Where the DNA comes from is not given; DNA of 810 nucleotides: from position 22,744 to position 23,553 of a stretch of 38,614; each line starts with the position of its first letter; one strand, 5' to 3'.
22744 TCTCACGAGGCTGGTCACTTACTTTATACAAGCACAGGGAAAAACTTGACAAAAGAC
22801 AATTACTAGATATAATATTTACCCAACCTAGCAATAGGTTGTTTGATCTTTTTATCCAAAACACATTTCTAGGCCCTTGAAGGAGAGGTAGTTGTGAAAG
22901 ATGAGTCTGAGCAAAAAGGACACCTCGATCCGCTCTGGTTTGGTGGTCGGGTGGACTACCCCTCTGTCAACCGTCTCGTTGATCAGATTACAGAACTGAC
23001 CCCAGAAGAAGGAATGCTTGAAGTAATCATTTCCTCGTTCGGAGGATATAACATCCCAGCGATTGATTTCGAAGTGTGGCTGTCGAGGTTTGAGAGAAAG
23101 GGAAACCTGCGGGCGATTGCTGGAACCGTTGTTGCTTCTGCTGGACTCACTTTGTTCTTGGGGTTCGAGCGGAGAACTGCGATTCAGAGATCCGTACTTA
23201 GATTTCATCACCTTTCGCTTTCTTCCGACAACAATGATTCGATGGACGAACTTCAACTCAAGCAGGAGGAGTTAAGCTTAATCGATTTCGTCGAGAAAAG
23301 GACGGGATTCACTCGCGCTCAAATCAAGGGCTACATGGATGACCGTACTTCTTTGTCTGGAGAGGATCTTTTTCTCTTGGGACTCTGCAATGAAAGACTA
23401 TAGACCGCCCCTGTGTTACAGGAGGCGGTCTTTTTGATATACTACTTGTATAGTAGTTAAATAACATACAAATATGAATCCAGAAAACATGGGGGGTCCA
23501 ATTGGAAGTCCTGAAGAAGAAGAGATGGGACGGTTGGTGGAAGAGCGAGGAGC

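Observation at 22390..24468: Accessory island of four mostly self-contained cassettes between the ComEC MBL gene and rpmB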

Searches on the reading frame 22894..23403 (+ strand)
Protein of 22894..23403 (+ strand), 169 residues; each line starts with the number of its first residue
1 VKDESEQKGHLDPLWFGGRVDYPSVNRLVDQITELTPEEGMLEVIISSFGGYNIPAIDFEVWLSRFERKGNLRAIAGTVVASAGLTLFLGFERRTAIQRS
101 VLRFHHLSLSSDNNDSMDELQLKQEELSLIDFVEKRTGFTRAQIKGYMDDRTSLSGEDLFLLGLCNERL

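Call 4: search_protein_families(library=pfam, proteins=[window:22894-23403:+], max_evalue=1)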
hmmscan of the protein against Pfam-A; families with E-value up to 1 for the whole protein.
window:22894-23403:+ (169 aa): 0 families

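Call 5: search_protein_families(library=ncbifam, proteins=[window:22894-23403:+], max_evalue=1)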
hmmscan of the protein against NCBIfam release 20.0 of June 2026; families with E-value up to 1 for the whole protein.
window:22894-23403:+ (169 aa): 1 family
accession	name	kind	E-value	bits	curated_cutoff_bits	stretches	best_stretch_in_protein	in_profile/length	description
NF045542.1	Clp_rel_HeadMat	equivalog_domain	0.0087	16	120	1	26-167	21-164/165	head maturation protease, ClpP-related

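Call 10: find_encoding_contigs(protein=window:22894-23403:+, flank=10000, max_places=10)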
Protein window:22894-23403:+ (169 aa): 1 contig read that carries it; 1 place shown.
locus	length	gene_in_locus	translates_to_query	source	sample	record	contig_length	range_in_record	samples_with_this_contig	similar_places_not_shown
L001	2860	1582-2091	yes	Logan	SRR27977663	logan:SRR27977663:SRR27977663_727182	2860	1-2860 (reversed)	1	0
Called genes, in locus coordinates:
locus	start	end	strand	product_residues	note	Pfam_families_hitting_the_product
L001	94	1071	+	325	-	PF00753:Lactamase_B, PF12706:Lactamase_B_2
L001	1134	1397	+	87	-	-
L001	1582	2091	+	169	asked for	-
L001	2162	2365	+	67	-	-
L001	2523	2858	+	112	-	?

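Call 11: find_homologous_proteins(query=window:22894-23403:+, max_evalue=0.01)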
Query window:22894-23403:+ (169 aa): 1 proteins with E <= 0.01 among 56 candidates.
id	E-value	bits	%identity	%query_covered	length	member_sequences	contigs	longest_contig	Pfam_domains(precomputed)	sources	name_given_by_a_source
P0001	6.3e-106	370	100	100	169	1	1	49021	-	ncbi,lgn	ncbi:MAG: hypothetical protein WDZ74_00460 [Candidatus Paceibacterota bacterium]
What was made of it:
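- Tried and rejected: The word-index search with ORF2 returned only itself (call 11).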

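Call 12: search_solved_structures(query=window:22894-23403:+, max_evalue=10, show_alignments=3)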
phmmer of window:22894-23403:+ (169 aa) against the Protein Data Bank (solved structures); distinct sequences matched with E-value up to 10: 0.

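Call 14: search_protein_families(library=phrogs, proteins=[window:22894-23403:+], max_evalue=1)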
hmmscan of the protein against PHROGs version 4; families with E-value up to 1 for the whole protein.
window:22894-23403:+ (169 aa): 5 families
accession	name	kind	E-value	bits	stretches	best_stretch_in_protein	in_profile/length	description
phrog_5410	-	other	0.00024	21.4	1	30-110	47-124/323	ATP-dependent protease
phrog_26024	-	other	0.0095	16.3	1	41-120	64-141/202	protease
phrog_10511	-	unknown function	0.013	16.3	1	10-42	33-60/66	-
phrog_1684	-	head and packaging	0.02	15.4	1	42-167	75-201/284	head maturation protease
phrog_29710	-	unknown function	0.22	12.5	0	148-168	13-33/65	-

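Call 23: search_protein_representatives(protein=window:22894-23403:+)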
Query: 169 residues. Proteins with E-value up to 0.001 (for the whole library): 17; up to 1e-10: 6; up to 1e-30: 3. The best 17 are listed.
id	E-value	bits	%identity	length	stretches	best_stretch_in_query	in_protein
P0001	2.0e-106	369.5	100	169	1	1-169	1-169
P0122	8.9e-37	143.1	45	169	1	7-168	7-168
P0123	1.3e-31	126.3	42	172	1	9-167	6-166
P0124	9.5e-29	117.0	32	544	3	13-168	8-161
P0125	3.3e-16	76.2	34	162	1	12-167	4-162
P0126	8.0e-11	58.7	31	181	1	11-167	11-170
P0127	6.9e-08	49.1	34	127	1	43-156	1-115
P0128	3.0e-07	47.1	31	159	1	20-166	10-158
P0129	5.6e-05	39.7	31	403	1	38-167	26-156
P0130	1.3e-04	38.5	31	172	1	14-167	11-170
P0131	1.8e-04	38.0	32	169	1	14-167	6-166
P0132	2.6e-04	37.5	28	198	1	31-165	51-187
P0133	2.6e-04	37.5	24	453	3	29-117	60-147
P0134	3.7e-04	37.0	28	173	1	14-127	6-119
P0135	3.8e-04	37.0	36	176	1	37-132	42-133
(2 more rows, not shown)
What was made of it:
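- Closest known: ClpP, the ATP-dependent Clp protease proteolytic subunit. Different: The subfamily is very rare (call 23).
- It is rare: 17 representatives at E <= 1e-3 among 1.84 billion (call 23).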

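Call 26: search_solved_structures(query=A1, max_evalue=10, show_alignments=2)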
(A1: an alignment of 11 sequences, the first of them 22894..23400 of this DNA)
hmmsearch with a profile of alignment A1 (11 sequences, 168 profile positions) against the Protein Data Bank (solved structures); distinct sequences matched with E-value up to 10: 114 (the best 60 are shown).
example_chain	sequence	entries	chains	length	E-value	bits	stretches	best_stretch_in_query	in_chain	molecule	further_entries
4jcq_A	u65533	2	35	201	8.1e-17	64.9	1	8-167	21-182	ATP-dependent Clp protease proteolytic subunit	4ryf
4jcr_A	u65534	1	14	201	9.4e-17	64.7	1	8-167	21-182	ATP-dependent Clp protease proteolytic subunit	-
6sfx_A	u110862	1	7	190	6.9e-16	61.9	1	8-167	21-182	ATP-dependent Clp protease proteolytic subunit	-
6l40_E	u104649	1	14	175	1.5e-13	54.3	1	10-166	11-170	ATP-dependent Clp protease proteolytic subunit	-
6l3x_A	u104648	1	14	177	1.5e-13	54.2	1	10-166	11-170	ATP-dependent Clp protease proteolytic subunit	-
4mxi_A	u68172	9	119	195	2.1e-13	53.8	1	10-166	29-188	ATP-dependent Clp protease proteolytic subunit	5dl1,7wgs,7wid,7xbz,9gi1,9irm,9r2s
6dkf_B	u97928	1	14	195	2.1e-13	53.7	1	10-166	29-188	ATP-dependent Clp protease proteolytic subunit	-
5c90_A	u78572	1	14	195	2.2e-13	53.7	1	10-166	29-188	ATP-dependent Clp protease proteolytic subunit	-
9jop_H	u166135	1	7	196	2.2e-13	53.7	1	10-166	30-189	ATP-dependent Clp protease proteolytic subunit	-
8r03_A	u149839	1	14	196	2.2e-13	53.7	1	10-166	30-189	ATP-dependent Clp protease proteolytic subunit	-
3st9_A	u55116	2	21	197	2.2e-13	53.7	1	10-166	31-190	ATP-dependent Clp protease proteolytic subunit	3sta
9ndj_P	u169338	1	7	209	2.3e-13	53.7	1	8-166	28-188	ATP-dependent Clp protease proteolytic subunit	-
7m1l_A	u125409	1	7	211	2.3e-13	53.6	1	8-166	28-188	ATP-dependent Clp protease proteolytic subunit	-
9irp_A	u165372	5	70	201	2.4e-13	53.6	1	10-166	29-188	ATP-dependent Clp protease proteolytic subunit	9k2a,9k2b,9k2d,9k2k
4emm_V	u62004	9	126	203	2.4e-13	53.6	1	10-166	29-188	ATP-dependent Clp protease proteolytic subunit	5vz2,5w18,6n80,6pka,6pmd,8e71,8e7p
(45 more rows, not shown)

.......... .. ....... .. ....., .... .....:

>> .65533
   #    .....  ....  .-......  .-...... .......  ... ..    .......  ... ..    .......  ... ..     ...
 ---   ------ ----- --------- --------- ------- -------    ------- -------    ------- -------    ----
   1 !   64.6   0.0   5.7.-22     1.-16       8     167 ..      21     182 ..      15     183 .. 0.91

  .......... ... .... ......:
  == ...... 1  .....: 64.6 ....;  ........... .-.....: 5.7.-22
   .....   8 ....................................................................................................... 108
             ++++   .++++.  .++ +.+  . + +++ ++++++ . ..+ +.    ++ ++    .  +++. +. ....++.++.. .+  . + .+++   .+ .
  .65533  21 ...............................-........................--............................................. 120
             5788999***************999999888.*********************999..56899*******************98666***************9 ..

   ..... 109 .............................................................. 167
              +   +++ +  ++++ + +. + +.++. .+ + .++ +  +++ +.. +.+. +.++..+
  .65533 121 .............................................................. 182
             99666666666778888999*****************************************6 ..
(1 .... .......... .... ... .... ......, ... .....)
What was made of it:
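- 22894..23403 (+): ORF2, 169 aa (WDZ74_00460). A divergent ClpP-family (S14) paralogue with a GG motif, Ser82 and His105. It has Arg151 at the ClpP Asp171 column and lacks the N-terminal axial-loop segment. The family profile hits PDB ClpPs at E = 8e-17 (call 26).
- On ClpP / peptidase S14 (PF00574): An 11-sequence family profile hits PDB ClpP at 8e-17 (call 26). Profile position 8 aligns to ClpP residue 21 (call 26).
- Closest known: ClpP, the ATP-dependent Clp protease proteolytic subunit. Same: Full-length profile match at E = 8e-17 (call 26).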

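Call 27: find_homologous_proteins(query=A1, max_evalue=0.001)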
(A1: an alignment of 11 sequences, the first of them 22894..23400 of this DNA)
Query A1 (11 sequences) (169 aa, profile of the alignment): 10 proteins with E <= 0.001 among 2254 candidates.
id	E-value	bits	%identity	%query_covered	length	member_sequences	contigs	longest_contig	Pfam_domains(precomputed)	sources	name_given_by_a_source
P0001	2.9e-57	211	100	100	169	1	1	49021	-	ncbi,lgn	ncbi:MAG: hypothetical protein WDZ74_00460 [Candidatus Paceibacterota bacterium]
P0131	6.5e-51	191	27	91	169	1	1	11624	PF00574.29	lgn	-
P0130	1.6e-49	186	28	96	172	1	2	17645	PF00574.29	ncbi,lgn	-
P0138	4.6e-29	119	24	82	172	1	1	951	PF00574.29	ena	-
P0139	3.8e-25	107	28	77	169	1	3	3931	PF00574.29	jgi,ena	-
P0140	2.0e-24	104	25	91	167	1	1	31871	PF00574.29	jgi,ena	-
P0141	6.2e-21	93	34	56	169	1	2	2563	PF00574.29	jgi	jgi:ATP-dependent protease ClpP protease subunit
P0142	1.4e-20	92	26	57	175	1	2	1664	PF00574.29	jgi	jgi:ATP-dependent Clp protease, protease subunit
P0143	3.3e-20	91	-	-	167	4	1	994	PF00574.29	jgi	-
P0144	1.4e-8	53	25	77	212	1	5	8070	PF00574.29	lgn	-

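Call 28: find_encoding_contigs(protein=P0130, flank=5000, max_places=2)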
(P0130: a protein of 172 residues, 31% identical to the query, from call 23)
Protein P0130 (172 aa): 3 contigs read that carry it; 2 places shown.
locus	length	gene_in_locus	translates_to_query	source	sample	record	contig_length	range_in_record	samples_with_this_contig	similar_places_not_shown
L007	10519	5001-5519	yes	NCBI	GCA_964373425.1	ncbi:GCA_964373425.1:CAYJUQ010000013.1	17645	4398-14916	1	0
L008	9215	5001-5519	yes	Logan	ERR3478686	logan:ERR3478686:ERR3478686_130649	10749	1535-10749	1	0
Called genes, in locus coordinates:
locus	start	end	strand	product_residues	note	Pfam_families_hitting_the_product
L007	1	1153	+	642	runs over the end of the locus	PF02366:PMT, PF13231:PMT_2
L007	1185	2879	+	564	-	PF25323:6TM_PilS (weak), PF00989:PAS, PF13188:PAS_8 (weak), PF08448:PAS_4 (weak), PF13426:PAS_9 (weak), PF00512:HisKA, PF13581:HATPase_c_2, PF02518:HATPase_c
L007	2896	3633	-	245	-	PF08478:POTRA_1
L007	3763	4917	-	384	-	PF01168:Ala_racemase_N, PF00842:Ala_racemase_C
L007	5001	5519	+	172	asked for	PF00574:CLP_protease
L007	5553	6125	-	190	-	PF08207:EFP_N, PF09285:Elong-fact-P_C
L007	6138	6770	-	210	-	PF07963:N_methyl (weak)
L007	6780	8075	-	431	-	PF02403:Seryl_tRNA_N, PF00587:tRNA-synt_2b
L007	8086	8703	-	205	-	PF01725:Ham1p_like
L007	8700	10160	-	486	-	PF01336:tRNA_anti-codon, PF00152:tRNA-synt_2, PF01409:tRNA-synt_2d (faint)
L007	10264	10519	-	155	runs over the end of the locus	PF03449:GreA_GreB_N, PF01272:GreA_GreB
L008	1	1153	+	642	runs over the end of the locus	PF02366:PMT (weak), PF13231:PMT_2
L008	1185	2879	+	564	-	PF25323:6TM_PilS (weak), PF00989:PAS, PF13188:PAS_8 (weak), PF08448:PAS_4 (weak), PF13426:PAS_9 (weak), PF00512:HisKA, PF13581:HATPase_c_2, PF02518:HATPase_c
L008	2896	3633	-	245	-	PF08478:POTRA_1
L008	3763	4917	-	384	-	PF01168:Ala_racemase_N, PF00842:Ala_racemase_C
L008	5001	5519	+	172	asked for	PF00574:CLP_protease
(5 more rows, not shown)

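Call 29: find_encoding_contigs(protein=P0131, flank=5000, max_places=2)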
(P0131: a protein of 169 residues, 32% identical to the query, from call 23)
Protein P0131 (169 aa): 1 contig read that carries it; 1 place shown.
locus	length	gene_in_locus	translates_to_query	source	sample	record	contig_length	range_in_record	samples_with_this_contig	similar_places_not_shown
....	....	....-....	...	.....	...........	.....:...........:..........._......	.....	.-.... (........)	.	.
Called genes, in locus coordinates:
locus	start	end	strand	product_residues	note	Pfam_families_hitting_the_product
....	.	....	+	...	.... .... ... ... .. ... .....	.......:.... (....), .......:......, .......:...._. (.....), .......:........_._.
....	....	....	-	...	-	-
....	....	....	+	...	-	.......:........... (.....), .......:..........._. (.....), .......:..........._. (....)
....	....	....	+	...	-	-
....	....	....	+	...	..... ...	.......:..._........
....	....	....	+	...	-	-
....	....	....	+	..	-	?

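Call 32: find_related_loci(query=A2, collection=genome_contigs, flank=6000)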
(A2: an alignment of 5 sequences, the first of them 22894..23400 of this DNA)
Query A2 (169 aa) in genome_contigs; peptide patterns used: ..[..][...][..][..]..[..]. (x = any residue, [..] = any of these).
108 stretches matched a pattern, but none encodes a relative of the query by tblastn (E <= 1e-3).
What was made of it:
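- Tried and rejected: The genome_contigs scan with the ORF2 alignment found no relative (call 32).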

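Call 33: find_related_loci(query=A2, collection=metagenome_contigs, flank=6000)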
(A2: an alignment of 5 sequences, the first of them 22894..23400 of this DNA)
Query A2 (169 aa) in metagenome_contigs; peptide patterns used: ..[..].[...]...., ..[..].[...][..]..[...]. (x = any residue, [..] = any of these).
282 stretches matched a pattern; 2 encode a relative of the query (tblastn E <= 1e-3); 2 distinct loci.
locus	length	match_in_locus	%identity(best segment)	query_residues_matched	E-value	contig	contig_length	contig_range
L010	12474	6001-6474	47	12-169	5e-44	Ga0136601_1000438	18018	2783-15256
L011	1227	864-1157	43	13-109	1e-17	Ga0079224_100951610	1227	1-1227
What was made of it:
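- Tried and rejected: The metagenome scan added only one short new locus, L011 (call 33).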

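Call 68: search_protein_families(library=padloc, proteins=[window:22894-23403:+], max_evalue=0.1)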
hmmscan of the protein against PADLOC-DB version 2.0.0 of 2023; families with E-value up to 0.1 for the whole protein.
window:22894-23403:+ (169 aa): 1 family
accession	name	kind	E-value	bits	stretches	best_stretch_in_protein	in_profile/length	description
PDLC02605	DrmC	-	0.0067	14.1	1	11-101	99-184/270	DrmC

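Call 79: predict_structure(alignment_id=A7)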
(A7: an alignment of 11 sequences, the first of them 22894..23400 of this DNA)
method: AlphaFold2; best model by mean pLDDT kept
length: 169 residues; sequences in the alignment: 11
mean_pLDDT: 88.3   pTM: 0.84
mean pLDDT of the five models: 88.3, 88.2, 87.9, 87.3, 86.9
residues with pLDDT >= 90: 112; 70-90: 40; 50-70: 10; < 50: 7
segments of 3 or more residues with pLDDT < 50: 1-6
pLDDT, mean of each block of 10 residues (from residue 1): 46 90 97 89 94 93 94 94 94 93 89 73 90 92 95 91 88
secondary structure, 60 per line:
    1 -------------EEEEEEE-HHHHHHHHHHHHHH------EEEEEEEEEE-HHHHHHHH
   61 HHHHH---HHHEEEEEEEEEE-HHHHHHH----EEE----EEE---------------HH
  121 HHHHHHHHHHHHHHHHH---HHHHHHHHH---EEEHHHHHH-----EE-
elements in order: E14-20 H22-35 E42-51 H53-65 E72-81 H83-89 E94-96 E101-103 H119-137 H141-149 E153-155 H156-161
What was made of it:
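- On ClpP / peptidase S14 (PF00574): The AF2 model has pLDDT 88.3 (call 79).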

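Call 85: fold_search(model_id=the predicted structure, library=pdb)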
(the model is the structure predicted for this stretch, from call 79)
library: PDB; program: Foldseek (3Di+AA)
matches with E <= 10: 1838; with E <= 0.001: 1363
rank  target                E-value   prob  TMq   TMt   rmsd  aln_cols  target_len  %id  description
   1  9p54_C                5.8e-11  1.00  0.75  0.71   3.3       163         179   20  Apo form of ClpP1P2 complex from M. tuberculosis (released 2026-02-25)
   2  9dqk_K                7.9e-11  1.00  0.74  0.70   4.0       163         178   16  human ClpP - Apo - A192E / E196R (released 2025-04-30)
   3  9uxt_A                9.6e-11  1.00  0.76  0.71   3.4       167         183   20  The Structural Basis of ClpP1 in Pseudomonas plecoglossicida (released 2026-03-18)
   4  9p54_D                1.1e-10  1.00  0.77  0.73   3.6       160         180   19  Apo form of ClpP1P2 complex from M. tuberculosis (released 2026-02-25)
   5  6hwn_F                1.2e-10  1.00  0.76  0.70   3.2       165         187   16  Structure of Thermus thermophilus ClpP in complex with a tripeptide. (released 2019-09-18)
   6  3q7h_A                1.2e-10  1.00  0.73  0.67   3.3       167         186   18  Structure of the ClpP subunit of the ATP-dependent Clp Protease from Coxiella burnetii (released 2011-01-12)
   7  3kti_A                1.3e-10  1.00  0.76  0.74   3.7       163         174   21  Structure of ClpP in complex with ADEP1 (released 2010-03-23)
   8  8xn4_A                1.3e-10  1.00  0.74  0.70   3.4       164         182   19  Cryo-EM structure of the ClpP degradation system in Streptomyces hawaiiensis (released 2024-03-27)
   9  8r04_G                1.3e-10  1.00  0.75  0.71   3.6       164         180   20  Structure of Staphylococcus aureus ClpP Bound to the Covalent Active Site Inhibitor Cystargolide A (released 2023-12-20)
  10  9dqk_A                1.3e-10  1.00  0.74  0.70   3.9       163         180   16  human ClpP - Apo - A192E / E196R (released 2025-04-30)
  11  4emp_S                1.6e-10  1.00  0.74  0.69   3.3       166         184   17  Crystal structure of the mutant of ClpP E137A from Staphylococcus aureus (released 2013-04-17)
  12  4u0g_P                1.7e-10  1.00  0.76  0.67   3.3       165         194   18  Crystal Structure of M. tuberculosis ClpP1P2 bound to ADEP and agonist (released 2014-10-08)
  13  9dqk_B                1.7e-10  1.00  0.74  0.68   3.9       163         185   16  human ClpP - Apo - A192E / E196R (released 2025-04-30)
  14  4ryf_B                1.7e-10  1.00  0.74  0.70   3.3       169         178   16  ClpP1/2 heterocomplex from Listeria monocytogenes (released 2014-12-31)
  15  4ryf_A                1.7e-10  1.00  0.74  0.70   3.3       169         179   16  ClpP1/2 heterocomplex from Listeria monocytogenes (released 2014-12-31)
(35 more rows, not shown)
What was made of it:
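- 22894..23403 (+): The AF2 model has pLDDT 88 and Foldseek matches ClpP at TM 0.75, E about 1e-10 (calls 79, 85).
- On ClpP / peptidase S14 (PF00574): The top 50 PDB matches are all ClpP, at E about 1e-10 and TM 0.71-0.77 (call 85).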

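Call 87: search_protein_families(library=ncbifam, alignment_id=A1, max_evalue=0.01)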
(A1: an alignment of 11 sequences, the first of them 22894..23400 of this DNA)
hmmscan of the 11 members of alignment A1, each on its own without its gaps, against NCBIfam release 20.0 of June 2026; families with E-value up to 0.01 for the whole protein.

A. member 1, window:22894-23400:+ (169 aa): 1 family
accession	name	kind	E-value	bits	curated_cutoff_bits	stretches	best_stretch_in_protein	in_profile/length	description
NF045542.1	Clp_rel_HeadMat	equivalog_domain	0.0087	16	120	0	26-167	21-164/165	head maturation protease, ClpP-related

B. families by the number of members that match (of 11 scanned): 12 families
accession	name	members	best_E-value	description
NF009205.0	PRK12553.1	9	2.9e-28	ATP-dependent Clp protease proteolytic subunit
NF045542.1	Clp_rel_HeadMat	8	6.3e-11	head maturation protease, ClpP-related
NF011089.0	PRK14512.1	6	4.7e-23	ATP-dependent Clp protease proteolytic subunit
NF001368.0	PRK00277.1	4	1.7e-22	ATP-dependent Clp protease proteolytic subunit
NF045540.1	scaf_prot_MCP1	4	2.1e-10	ClpP-like prohead protease/major capsid protein fusion protein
TIGR00493.1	clpP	3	3.1e-19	ATP-dependent Clp endopeptidase proteolytic subunit ClpP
NF011090.0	PRK14513.1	3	1.2e-12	ATP-dependent Clp protease proteolytic subunit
NF009204.0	PRK12552.1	2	1.7e-14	ATP-dependent Clp protease proteolytic subunit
NF011091.0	PRK14514.1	2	1.8e-12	ATP-dependent Clp endopeptidase proteolytic subunit ClpP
NF009203.0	PRK12551.1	2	3.7e-12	ATP-dependent Clp protease proteolytic subunit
NF008745.0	PRK11778.1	1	0.0019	protease SohB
TIGR00706.1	SppA_dom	1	0.0029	signal peptide peptidase SppA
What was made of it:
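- The best family matches of ORF2 are cellular ClpP models, 2.9e-28 against 6e-11 (call 87).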

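Call 88: search_protein_families(library=phrogs, alignment_id=A1, max_evalue=0.01)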
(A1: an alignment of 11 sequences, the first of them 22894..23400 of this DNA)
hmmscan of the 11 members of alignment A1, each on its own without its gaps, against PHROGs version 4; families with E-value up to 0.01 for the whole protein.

A. member 1, window:22894-23400:+ (169 aa): 2 families
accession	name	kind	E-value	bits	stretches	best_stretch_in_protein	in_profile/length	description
phrog_5410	-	other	0.00024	21.4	1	30-110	47-124/323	ATP-dependent protease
phrog_26024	-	other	0.0095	16.3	0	41-120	64-141/202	protease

B. families by the number of members that match (of 11 scanned): 11 families
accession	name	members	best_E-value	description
phrog_5410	-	11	4.4e-12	ATP-dependent protease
phrog_1827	-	9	7.6e-08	ATP-dependent protease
phrog_53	-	6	3.9e-11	head maturation protease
phrog_1684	-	5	5.5e-12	head maturation protease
phrog_94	-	3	2e-15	head maturation protease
phrog_33547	-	3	6.5e-07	-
phrog_2976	-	2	4.7e-07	head maturation protease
phrog_133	-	2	2.7e-06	head maturation protease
phrog_26024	-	2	0.0021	protease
phrog_3348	-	1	0.00037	-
phrog_13984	-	1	0.0074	-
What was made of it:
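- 8 of 11 family members hit the NCBIfam ClpP-related head-maturation domain, and several hit PHROG head-maturation families (calls 87, 88).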

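Call 89: search_protein_families(library=pfam, alignment_id=A1, max_evalue=0.01)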
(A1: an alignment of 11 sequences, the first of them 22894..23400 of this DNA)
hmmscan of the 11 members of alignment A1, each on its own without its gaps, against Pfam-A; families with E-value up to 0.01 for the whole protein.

A. member 1, window:22894-23400:+ (169 aa): 0 families

B. families by the number of members that match (of 11 scanned): 3 families
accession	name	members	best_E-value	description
PF00574.28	CLP_protease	7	1.9e-27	Clp protease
PF01343.23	Peptidase_S49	1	0.0029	Peptidase family S49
PF10038.14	DUF2274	1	0.0084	Protein of unknown function (DUF2274)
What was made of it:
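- On ClpP / peptidase S14 (PF00574): 7 of 11 relatives pass Pfam CLP_protease (call 89).
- The family matches NCBIfam ClpP models in 9 of 11 members and Pfam CLP_protease in 7 of 11 (calls 87, 89).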
